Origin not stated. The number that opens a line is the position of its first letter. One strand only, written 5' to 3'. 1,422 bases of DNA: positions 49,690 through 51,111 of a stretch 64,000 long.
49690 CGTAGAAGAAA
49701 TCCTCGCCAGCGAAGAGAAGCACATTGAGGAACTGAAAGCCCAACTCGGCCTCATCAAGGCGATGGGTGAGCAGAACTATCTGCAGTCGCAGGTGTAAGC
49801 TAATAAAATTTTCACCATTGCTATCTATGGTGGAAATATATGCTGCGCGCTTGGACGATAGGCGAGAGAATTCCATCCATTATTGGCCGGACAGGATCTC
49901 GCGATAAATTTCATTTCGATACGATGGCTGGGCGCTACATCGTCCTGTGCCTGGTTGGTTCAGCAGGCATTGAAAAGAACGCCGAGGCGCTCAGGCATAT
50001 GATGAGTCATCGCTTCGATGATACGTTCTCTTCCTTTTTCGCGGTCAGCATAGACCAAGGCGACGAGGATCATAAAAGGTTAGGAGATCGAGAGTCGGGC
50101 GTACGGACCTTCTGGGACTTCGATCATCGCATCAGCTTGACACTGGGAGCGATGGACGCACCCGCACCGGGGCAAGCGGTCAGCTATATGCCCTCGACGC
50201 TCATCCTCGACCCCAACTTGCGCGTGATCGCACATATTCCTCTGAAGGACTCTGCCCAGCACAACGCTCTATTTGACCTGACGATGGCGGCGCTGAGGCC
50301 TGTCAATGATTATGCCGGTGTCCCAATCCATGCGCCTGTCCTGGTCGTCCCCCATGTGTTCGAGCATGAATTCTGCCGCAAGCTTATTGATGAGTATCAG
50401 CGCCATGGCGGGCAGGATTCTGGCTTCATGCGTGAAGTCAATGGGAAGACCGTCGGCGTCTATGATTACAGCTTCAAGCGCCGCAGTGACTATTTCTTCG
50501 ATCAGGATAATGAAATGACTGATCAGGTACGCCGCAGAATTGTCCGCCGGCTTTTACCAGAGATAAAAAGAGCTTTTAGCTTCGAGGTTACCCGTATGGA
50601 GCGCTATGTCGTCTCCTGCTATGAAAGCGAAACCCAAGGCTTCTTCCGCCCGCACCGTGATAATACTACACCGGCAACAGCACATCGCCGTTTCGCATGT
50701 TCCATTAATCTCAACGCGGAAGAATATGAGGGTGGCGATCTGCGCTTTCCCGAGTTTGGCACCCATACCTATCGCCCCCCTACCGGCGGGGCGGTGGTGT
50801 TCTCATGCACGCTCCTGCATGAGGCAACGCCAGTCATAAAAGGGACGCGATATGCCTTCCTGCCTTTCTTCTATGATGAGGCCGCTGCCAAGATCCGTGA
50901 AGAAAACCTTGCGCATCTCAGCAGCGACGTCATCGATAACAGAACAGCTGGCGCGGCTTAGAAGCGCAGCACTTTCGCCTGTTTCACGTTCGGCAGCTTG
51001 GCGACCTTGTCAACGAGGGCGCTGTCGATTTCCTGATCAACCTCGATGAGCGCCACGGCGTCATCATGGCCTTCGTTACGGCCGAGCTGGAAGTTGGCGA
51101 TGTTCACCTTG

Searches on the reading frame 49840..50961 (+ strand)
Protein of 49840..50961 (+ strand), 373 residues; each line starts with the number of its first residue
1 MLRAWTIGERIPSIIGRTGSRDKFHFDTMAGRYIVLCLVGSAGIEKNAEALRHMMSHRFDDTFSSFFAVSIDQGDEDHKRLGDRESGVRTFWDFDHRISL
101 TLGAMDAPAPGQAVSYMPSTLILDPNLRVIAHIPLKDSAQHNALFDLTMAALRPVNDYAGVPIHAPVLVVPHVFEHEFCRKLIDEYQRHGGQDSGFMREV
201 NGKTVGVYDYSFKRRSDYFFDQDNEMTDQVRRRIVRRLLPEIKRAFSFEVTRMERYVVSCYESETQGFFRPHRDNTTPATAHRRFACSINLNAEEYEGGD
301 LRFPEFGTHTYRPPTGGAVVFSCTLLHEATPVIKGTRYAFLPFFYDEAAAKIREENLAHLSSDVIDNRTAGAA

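Call 72: search_protein_families(library=pfam, max_evalue=0.001, proteins=[window:49840-50961:+])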
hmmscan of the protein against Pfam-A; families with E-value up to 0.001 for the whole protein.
window:49840-50961:+ (373 aa): 1 family
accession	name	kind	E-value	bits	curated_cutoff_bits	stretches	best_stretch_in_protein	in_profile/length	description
PF13640.12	2OG-FeII_Oxy_3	-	8.1e-13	49.6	27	1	258-344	3-97/98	2OG-Fe(II) oxygenase superfamily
